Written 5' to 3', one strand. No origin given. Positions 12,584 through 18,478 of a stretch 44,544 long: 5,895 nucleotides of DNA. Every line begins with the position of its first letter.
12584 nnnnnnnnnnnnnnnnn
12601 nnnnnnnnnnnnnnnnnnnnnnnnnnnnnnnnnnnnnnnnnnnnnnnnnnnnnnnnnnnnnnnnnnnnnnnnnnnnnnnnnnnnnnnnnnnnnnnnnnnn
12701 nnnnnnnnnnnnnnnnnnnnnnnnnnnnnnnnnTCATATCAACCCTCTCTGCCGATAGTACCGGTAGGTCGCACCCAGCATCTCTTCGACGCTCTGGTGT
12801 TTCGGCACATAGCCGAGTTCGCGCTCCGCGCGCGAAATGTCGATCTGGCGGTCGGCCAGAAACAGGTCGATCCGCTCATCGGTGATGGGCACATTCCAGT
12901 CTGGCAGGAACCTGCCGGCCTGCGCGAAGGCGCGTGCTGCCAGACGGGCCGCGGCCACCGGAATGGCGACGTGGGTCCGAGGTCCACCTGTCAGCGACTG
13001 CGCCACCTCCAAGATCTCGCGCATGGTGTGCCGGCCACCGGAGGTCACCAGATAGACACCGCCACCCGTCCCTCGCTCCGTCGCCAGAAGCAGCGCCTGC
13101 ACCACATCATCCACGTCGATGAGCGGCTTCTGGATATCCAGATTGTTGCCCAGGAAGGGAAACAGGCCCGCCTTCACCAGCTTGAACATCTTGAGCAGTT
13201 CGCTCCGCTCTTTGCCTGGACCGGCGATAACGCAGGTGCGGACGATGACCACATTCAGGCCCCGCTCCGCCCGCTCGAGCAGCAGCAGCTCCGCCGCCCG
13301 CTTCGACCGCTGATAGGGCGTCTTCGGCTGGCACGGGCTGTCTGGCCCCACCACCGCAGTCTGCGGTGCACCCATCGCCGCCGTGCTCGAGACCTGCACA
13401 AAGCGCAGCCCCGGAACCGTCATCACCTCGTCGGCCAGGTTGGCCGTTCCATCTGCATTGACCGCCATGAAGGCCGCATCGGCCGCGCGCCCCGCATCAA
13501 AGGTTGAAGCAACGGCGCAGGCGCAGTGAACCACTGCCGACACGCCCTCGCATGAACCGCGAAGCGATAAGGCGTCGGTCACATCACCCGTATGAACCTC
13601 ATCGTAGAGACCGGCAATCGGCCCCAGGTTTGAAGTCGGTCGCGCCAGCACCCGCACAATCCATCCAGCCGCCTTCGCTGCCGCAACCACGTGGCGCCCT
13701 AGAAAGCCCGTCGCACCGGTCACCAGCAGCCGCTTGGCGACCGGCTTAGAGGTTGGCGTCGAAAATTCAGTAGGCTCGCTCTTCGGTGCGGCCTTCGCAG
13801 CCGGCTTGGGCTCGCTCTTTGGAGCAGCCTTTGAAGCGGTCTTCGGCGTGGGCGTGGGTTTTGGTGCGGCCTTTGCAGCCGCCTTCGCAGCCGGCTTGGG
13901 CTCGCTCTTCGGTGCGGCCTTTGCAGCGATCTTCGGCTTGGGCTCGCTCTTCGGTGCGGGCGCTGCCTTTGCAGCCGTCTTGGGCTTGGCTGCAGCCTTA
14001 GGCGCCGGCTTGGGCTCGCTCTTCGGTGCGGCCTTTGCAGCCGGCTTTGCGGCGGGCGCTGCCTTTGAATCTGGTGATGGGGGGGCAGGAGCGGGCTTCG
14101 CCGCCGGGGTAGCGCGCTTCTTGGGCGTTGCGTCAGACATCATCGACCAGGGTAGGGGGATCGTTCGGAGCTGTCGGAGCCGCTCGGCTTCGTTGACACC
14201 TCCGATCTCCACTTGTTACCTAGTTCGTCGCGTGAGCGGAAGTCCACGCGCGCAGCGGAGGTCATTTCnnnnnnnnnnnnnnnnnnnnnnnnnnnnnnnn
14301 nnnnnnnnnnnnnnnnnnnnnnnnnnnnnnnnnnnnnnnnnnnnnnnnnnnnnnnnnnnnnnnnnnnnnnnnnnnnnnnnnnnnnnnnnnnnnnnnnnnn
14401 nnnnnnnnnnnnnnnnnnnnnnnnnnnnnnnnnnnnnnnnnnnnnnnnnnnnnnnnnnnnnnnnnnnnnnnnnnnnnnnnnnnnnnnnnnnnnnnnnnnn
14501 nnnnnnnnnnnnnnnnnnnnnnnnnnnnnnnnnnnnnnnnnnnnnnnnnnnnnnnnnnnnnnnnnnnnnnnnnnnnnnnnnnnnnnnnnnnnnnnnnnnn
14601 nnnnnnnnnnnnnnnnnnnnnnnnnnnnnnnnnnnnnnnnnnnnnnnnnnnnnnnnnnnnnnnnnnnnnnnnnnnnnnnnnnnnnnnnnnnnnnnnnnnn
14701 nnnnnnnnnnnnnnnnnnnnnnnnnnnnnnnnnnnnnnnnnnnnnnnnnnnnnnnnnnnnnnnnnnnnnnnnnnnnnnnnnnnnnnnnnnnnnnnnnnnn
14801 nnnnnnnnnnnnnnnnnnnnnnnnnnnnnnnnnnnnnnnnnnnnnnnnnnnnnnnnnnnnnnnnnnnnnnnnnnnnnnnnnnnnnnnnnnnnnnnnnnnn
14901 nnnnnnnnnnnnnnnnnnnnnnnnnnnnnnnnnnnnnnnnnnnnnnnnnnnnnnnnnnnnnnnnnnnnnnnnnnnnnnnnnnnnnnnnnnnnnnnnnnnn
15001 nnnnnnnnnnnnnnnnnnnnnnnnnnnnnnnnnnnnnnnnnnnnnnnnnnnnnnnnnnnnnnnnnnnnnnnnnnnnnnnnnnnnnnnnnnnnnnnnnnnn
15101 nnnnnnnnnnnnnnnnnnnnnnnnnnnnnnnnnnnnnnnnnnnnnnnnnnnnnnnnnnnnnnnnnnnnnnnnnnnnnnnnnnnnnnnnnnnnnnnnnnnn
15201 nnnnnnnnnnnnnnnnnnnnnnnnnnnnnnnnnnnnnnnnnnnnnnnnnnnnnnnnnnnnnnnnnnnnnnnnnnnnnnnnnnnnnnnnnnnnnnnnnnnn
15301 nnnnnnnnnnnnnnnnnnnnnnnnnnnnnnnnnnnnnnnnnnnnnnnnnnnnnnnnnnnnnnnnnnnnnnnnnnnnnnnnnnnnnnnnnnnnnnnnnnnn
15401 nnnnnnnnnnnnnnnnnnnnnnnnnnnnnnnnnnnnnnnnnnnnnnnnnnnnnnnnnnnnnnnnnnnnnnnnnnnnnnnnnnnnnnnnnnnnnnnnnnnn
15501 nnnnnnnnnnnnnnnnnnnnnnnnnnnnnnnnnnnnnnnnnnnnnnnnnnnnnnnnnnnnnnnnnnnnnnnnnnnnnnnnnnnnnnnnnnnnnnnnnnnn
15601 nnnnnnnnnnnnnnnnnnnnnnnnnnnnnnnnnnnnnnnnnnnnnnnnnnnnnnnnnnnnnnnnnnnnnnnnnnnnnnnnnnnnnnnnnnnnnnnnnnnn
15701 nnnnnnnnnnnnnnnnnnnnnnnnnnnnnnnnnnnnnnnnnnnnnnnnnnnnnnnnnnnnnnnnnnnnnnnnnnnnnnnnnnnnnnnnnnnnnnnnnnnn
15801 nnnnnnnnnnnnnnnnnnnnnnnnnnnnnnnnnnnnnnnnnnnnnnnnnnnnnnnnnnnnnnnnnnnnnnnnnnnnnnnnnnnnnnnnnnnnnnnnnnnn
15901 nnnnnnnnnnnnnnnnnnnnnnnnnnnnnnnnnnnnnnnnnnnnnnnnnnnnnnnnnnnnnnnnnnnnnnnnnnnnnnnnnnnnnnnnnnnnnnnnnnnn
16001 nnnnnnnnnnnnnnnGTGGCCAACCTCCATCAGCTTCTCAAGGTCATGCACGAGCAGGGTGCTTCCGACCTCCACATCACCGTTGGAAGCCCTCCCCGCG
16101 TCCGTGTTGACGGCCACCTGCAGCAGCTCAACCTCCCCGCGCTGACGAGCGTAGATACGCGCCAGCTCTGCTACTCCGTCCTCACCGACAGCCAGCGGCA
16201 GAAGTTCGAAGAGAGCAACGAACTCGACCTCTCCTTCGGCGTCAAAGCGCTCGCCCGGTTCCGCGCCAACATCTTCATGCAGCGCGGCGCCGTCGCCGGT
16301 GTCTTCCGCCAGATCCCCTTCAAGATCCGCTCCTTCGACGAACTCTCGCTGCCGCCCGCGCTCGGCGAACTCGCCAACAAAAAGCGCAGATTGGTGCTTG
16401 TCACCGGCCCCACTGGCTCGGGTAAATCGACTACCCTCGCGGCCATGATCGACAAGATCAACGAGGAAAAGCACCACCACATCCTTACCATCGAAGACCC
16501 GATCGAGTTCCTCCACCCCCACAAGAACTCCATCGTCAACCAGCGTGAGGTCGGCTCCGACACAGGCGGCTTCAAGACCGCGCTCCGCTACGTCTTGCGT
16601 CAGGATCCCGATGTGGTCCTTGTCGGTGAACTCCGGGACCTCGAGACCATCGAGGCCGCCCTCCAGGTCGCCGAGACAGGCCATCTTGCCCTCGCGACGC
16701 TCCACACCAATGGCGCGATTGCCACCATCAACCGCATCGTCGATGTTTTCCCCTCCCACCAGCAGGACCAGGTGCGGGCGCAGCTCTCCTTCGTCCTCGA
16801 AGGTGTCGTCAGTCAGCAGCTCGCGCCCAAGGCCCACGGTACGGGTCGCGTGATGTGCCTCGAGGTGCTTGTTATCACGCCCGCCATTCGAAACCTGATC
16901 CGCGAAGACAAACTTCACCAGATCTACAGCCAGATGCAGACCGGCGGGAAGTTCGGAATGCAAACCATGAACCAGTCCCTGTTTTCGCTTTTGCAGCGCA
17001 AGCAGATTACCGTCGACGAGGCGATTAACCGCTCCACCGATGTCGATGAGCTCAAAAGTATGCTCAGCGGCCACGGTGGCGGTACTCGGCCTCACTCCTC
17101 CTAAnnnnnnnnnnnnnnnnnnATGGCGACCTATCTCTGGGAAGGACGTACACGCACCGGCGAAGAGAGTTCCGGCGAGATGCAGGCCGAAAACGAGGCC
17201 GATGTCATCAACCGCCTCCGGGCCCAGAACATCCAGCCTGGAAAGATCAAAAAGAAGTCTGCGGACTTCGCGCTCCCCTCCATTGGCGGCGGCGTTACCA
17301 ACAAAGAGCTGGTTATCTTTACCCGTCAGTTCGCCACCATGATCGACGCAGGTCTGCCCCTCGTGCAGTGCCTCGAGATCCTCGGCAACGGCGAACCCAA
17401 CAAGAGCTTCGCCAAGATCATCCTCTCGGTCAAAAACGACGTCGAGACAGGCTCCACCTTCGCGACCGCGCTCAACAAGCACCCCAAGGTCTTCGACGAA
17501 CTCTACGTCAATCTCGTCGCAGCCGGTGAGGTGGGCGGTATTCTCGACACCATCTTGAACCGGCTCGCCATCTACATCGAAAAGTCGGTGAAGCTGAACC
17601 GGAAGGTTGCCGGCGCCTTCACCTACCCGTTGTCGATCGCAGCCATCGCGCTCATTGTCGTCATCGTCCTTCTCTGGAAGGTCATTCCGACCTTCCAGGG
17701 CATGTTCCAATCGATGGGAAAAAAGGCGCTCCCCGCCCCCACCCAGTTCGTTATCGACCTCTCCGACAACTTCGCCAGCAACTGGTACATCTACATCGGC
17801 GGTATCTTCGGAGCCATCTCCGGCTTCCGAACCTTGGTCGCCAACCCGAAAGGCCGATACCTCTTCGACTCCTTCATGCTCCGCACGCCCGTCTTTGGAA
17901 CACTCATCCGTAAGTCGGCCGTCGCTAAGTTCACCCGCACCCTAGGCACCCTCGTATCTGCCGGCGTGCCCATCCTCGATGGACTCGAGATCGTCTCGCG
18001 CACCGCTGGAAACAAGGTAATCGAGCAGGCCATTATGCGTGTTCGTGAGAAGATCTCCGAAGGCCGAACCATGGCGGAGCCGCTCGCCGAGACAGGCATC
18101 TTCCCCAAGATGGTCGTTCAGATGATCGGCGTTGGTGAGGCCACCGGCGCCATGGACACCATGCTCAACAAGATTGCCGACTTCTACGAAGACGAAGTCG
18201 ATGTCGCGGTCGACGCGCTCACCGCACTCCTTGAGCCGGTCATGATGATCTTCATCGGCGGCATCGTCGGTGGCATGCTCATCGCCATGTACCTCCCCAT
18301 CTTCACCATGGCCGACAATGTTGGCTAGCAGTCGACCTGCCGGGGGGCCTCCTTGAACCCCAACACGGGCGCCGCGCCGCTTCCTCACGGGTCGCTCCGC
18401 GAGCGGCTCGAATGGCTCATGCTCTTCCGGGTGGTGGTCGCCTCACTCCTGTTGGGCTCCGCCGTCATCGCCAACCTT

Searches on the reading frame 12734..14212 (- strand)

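Call 6: search_protein_families(library=pfam, proteins=[window:12734-14212:-], max_evalue=0.01)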
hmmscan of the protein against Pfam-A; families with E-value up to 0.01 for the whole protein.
window:12734-14212:- (492 aa): 7 families
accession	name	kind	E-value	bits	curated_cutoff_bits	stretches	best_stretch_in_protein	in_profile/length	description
PF01370.27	Epimerase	-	3.2e-35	122.1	20.9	1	163-388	2-238/240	NAD dependent epimerase/dehydratase family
PF16363.11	GDP_Man_Dehyd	-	5.3e-20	72.6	27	1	163-477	1-327/332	GDP-mannose 4,6 dehydratase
PF01073.25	3Beta_HSD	-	1.1e-15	57.9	22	1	163-378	1-229/280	3-beta hydroxysteroid dehydrogenase/isomerase family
PF04321.23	RmlD_sub_bind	-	6.5e-14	52.1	27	1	161-346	2-167/287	RmlD substrate binding domain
PF07993.18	NAD_binding_4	-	9.6e-13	48.3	20.1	1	221-373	86-257/258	Male sterility protein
PF13460.12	NAD_binding_10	-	8.2e-12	45.8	27.2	1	166-326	1-143/184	NAD(P)H-binding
PF05368.20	NmrA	-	1.4e-06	28.6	27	1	160-229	3-75/298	NmrA-like family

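Call 8: search_protein_families(library=ncbifam, proteins=[window:12734-14212:-], max_evalue=0.01)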
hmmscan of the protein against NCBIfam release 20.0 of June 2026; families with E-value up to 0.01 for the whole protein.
window:12734-14212:- (492 aa): 22 families
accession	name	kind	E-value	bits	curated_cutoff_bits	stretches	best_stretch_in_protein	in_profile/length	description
TIGR03466.1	HpnA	hypoth_equivalog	6.8e-37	127.1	367.65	1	161-491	2-326/327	hopanoid-associated sugar epimerase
NF052578.1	StrlDmthSdmBMthl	equivalog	1.8e-36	126.6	600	1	163-492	4-328/328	sterol demethylase protein SdmB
NF042422.1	oxyalk_red_OleD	equivalog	1.1e-21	77.6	580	1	161-474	2-317/329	2-alkyl-3-oxoalkanoate reductase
TIGR01181.1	dTDP_gluc_dehyt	equivalog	8.7e-16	57.9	365.1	1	161-488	1-313/321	dTDP-glucose 4,6-dehydratase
TIGR01179.1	galE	equivalog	3.7e-14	52.3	262.3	1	161-331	1-178/332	UDP-glucose 4-epimerase GalE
TIGR04180.1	EDH_00030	hypoth_equivalog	9.2e-14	51.2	475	1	163-332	2-178/297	NAD-dependent 4,6-dehydratase LegB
NF058621.1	DiazavRedAvaA7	equivalog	1.2e-11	44.8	400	1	161-414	2-254/304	3-diazoavenalumate denitrifying reductase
NF042423.1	oxyalk_red_Shew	equivalog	2.1e-11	43.5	580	1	159-470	8-320/331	2-alkyl-3-oxoalkanoate reductase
TIGR01746.1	Thioester-redct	subfamily_domain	2.5e-11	43.4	213.35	1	224-398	89-271/371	thioester reductase domain-containing protein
NF005539.0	PRK07201.1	equivalog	1.8e-10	40.2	549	1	162-418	3-279/657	SDR family oxidoreductase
NF043036.1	ErythonDh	equivalog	1.5e-09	37.5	325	1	161-319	2-168/321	D-erythronate dehydrogenase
TIGR01214.1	rmlD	equivalog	4.3e-09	35.9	224.05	1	161-337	1-158/285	dTDP-4-dehydrorhamnose reductase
TIGR01777.1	yfcH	hypoth_equivalog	6.3e-09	35.8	207.35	1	163-420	2-252/292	TIGR01777 family oxidoreductase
TIGR02197.1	heptose_epim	equivalog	3.9e-08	32.8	274.6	1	162-407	1-259/316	ADP-glyceromanno-heptose 6-epimerase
NF038078.1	NRPS_MxcG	equivalog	2e-07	28.7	2300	1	226-428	1172-1374/1442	myxochelin non-ribosomal peptide synthetase MxcG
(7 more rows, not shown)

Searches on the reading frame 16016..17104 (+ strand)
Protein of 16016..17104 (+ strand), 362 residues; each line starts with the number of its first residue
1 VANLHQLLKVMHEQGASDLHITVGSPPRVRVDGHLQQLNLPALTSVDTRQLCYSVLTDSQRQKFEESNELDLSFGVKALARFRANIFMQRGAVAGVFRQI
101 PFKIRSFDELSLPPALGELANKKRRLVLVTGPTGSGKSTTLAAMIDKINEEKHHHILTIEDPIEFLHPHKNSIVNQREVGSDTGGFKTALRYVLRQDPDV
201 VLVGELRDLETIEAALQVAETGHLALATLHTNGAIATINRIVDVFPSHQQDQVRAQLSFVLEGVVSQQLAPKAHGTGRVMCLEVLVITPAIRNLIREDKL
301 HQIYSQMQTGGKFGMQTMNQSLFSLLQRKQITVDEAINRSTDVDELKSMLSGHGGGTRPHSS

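Call 23: search_protein_families(library=pfam, proteins=[window:16016-17104:+], max_evalue=0.001)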
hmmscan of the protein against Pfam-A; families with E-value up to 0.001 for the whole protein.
window:16016-17104:+ (362 aa): 9 families
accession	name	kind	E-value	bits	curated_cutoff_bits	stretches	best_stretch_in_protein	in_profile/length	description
PF00437.27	T2SSE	-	3.3e-48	164.6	24.9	1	5-298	13-333/370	Type II/IV secretion system protein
PF25199.1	nSTAND_NTPase5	-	1.4e-06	28.7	34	1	117-168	34-85/145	Novel STAND NTPase 5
PF13401.12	AAA_22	-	3.3e-05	24.6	27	1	123-160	4-40/130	AAA domain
PF06414.18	Zeta_toxin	-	6.3e-05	22.9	22.3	1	122-177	14-68/199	Zeta toxin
PF13191.12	AAA_16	-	0.00017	22.6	32.6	1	117-155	17-52/167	AAA ATPase domain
PF13604.12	AAA_30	-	0.0002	21.6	27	0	115-151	9-45/191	AAA domain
PF04851.21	ResIII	-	0.00026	21.4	22.5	1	120-167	19-67/164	Type III restriction enzyme, res subunit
PF01935.23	DUF87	-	0.00032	21.3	23.2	1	127-157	26-56/220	Helicase HerA, central domain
PF13555.12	AAA_29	-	0.00056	20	27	0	126-145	24-43/61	P-loop containing region of AAA domain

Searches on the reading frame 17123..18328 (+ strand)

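Call 23: search_protein_families(library=pfam, proteins=[window:17123-18328:+], max_evalue=0.001)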
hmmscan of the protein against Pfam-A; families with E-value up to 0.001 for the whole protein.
window:17123-18328:+ (401 aa): 1 family
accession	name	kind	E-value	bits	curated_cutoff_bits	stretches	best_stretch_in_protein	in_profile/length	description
PF00482.28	T2SSF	-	2.6e-68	228.2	25.2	2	270-392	1-125/125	Type II secretion system (T2SS), protein F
